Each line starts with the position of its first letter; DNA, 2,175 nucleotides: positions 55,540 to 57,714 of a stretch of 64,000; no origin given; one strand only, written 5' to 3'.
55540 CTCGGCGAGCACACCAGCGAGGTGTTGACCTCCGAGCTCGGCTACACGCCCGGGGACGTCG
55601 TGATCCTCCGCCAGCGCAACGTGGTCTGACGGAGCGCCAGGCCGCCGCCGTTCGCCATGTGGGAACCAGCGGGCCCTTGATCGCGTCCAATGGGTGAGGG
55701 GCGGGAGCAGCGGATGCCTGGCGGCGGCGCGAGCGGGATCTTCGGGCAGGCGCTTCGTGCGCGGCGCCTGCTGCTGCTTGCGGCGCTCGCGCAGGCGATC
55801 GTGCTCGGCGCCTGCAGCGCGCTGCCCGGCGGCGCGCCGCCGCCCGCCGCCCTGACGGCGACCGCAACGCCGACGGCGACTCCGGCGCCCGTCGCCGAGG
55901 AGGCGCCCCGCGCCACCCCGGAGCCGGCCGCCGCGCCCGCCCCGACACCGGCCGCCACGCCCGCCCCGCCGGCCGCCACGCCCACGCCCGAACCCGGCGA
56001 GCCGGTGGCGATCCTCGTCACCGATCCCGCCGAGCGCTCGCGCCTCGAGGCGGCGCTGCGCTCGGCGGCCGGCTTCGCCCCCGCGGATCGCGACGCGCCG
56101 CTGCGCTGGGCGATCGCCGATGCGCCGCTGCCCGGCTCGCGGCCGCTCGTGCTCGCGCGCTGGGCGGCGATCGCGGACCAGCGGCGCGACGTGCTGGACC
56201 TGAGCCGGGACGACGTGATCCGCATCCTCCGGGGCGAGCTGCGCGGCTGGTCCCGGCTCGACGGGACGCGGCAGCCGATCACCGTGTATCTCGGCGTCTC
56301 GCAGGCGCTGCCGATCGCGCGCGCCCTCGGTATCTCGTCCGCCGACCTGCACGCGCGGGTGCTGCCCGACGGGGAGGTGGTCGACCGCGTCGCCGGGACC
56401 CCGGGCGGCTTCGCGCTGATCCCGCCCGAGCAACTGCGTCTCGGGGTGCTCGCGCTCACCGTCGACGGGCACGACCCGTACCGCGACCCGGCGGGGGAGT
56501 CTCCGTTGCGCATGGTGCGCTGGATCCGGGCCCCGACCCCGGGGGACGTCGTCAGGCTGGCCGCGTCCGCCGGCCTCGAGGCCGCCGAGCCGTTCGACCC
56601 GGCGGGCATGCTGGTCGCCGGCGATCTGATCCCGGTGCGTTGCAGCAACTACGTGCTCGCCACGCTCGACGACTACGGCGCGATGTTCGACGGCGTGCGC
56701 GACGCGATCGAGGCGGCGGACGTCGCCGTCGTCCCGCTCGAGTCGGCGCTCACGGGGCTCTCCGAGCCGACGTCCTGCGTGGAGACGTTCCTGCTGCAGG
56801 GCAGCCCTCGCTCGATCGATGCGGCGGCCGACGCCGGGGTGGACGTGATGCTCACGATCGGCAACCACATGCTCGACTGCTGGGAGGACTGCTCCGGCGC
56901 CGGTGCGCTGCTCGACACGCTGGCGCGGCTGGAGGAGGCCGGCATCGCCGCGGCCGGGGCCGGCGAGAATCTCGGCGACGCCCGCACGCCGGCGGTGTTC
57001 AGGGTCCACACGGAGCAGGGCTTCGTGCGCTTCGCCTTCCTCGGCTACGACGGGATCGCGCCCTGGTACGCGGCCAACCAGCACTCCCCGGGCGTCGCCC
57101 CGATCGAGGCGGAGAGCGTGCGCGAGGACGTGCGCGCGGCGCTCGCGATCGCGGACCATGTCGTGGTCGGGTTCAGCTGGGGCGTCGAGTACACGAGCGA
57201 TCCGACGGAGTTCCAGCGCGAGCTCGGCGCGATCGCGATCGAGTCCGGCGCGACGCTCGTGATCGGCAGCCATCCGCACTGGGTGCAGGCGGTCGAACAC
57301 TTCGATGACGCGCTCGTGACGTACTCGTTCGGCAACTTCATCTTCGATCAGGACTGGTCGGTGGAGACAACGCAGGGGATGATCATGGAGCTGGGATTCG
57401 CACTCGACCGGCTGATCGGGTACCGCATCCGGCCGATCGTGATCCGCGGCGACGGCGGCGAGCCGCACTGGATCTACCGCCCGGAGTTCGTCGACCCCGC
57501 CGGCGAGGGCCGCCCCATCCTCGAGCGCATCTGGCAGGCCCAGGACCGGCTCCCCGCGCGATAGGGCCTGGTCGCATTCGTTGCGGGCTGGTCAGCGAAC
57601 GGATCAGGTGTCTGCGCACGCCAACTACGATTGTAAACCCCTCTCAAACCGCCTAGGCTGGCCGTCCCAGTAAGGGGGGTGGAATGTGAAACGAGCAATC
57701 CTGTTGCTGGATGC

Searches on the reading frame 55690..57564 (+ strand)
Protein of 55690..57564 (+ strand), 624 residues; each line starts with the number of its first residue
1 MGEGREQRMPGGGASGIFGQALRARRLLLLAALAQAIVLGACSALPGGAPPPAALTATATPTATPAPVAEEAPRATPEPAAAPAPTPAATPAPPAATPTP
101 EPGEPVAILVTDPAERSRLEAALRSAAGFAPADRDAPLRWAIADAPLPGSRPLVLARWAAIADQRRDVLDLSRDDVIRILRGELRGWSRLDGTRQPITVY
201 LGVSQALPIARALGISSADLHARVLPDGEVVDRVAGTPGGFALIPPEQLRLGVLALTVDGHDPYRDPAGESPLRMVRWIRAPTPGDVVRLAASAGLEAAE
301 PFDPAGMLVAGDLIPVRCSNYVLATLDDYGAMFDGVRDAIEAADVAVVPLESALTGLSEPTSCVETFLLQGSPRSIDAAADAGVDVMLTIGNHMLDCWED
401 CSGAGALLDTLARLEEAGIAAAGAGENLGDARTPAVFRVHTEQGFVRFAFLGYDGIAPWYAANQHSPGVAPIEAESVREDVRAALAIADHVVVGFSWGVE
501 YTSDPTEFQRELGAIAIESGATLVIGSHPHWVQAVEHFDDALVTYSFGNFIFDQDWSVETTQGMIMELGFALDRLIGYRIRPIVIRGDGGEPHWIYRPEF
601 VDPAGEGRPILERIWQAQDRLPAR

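Call 3: search_protein_families(library=pfam, proteins=[window:55690-57564:+], max_evalue=0.1)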
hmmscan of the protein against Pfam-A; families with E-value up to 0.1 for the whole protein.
window:55690-57564:+ (624 aa): 1 family
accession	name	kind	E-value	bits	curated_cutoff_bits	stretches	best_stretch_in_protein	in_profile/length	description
PF09587.15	PGA_cap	-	1.7e-48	165.8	27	1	308-554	3-255/255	Bacterial capsule synthesis protein PGA_cap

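Call 4: search_protein_families(library=ncbifam, proteins=[window:55690-57564:+], max_evalue=0.1)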
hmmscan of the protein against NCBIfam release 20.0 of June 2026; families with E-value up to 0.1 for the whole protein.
window:55690-57564:+ (624 aa): 2 families
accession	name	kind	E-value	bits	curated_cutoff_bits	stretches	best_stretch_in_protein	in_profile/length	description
NF038314.1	epimerase_MslH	equivalog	5.9e-10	38.1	700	2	474-552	237-317/439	lasso peptide C-terminal Trp epimerase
NF058651.1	GESAG_HSLs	subfamily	0.07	12.2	430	0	340-398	210-270/296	GESAG motif subfamily hormone-sensitive lipase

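Call 21: find_related_loci(query=window:55690-57564:+, collection=genome_contigs, flank=10000)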
Query window:55690-57564:+ (624 aa) in genome_contigs; peptide patterns used: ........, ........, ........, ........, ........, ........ (x = any residue, [..] = any of these).
261 stretches matched a pattern; 113 encode a relative of the query (tblastn E <= 1e-3); the best 80 are kept; 80 distinct loci.
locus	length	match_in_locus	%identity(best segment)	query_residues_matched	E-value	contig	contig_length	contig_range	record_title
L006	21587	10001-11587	76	96-624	0e+0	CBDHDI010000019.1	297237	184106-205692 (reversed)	MAG: Dehalococcoidia bacterium isolate d0c5affc-a78a-4576-9923-169fe3940cd0 genome assembly, contig: contig_19, whole ge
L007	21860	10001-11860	73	6-624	0e+0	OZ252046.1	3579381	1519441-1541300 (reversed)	MAG: Dehalococcoidia bacterium isolate ad336184-ad58-47b0-9b5a-c7672a60f3bb genome assembly, chromosome: 1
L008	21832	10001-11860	73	6-624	0e+0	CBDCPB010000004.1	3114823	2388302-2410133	MAG: Dehalococcoidia bacterium isolate 8ea35d84-8be8-4b26-9b51-5b82e401d502 genome assembly, contig: contig_4, whole gen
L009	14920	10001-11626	73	85-624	0e+0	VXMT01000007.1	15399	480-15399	MAG: Chloroflexi bacterium isolate SB0661_bin_43 NODE_2865_length_15399_cov_20.496220, whole genome shotgun sequence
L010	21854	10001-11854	69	9-624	0e+0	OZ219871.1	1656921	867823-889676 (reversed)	MAG: Dehalococcoidia bacterium isolate adc01b0e-c114-4b94-a05b-fd73c1a39460 genome assembly, chromosome: 5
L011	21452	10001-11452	69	140-624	0e+0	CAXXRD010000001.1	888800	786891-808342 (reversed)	MAG: Dehalococcoidia bacterium isolate bf7c6e82-8c7d-4327-8e5a-8ebf02c99848 genome assembly, contig: contig_1, whole gen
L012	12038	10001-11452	69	140-624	0e+0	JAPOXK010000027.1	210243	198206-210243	MAG: Chloroflexota bacterium isolate COS3_bin_3 NODE_28_length_210243_cov_21.3386, whole genome shotgun sequence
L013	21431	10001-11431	68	143-624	0e+0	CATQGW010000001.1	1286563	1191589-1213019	MAG: uncultured Dehalococcoidia bacterium isolate 6a0e96f9-4ae1-4976-a57e-aaa65d381751 genome assembly, contig: contig_1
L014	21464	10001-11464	65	135-624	0e+0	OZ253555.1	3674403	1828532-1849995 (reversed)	MAG: Dehalococcoidia bacterium isolate 3e717284-69a8-41bf-8ce6-f7adde8b09c9 genome assembly, chromosome: 1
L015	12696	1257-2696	63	143-624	0e+0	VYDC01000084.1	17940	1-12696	MAG: Chloroflexi bacterium isolate SB0675_bin_30 NODE_1413_length_17940_cov_5.649874, whole genome shotgun sequence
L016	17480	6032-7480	66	140-624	0e+0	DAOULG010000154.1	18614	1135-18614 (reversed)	MAG TPA_asm: Dehalococcoidia bacterium isolate S8_388 287204, whole genome shotgun sequence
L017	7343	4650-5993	51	158-621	1e-127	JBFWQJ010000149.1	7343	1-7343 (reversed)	MAG: Dehalococcoidia bacterium isolate CA_2019_TPBF_180 NODE_39951_length_7343_cov_3.189994_TPBF, whole genome shotgun s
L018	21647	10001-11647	43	77-624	1e-103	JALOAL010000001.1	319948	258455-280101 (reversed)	MAG: Dehalococcoidia bacterium isolate SO_2017_LW2 bin 159 scaffold_26_c1_LW138R_2017, whole genome shotgun sequence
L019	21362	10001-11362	38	158-618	4e-69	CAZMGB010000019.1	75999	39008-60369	MAG TPA_asm: uncultured Dehalococcoidia bacterium isolate SRP323688_co1_256 genome assembly, contig: NODE_682_length_759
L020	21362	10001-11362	33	160-621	3e-61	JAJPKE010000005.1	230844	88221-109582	MAG: Chloroflexota bacterium isolate Centralia_MAG_65 k107_5527928, whole genome shotgun sequence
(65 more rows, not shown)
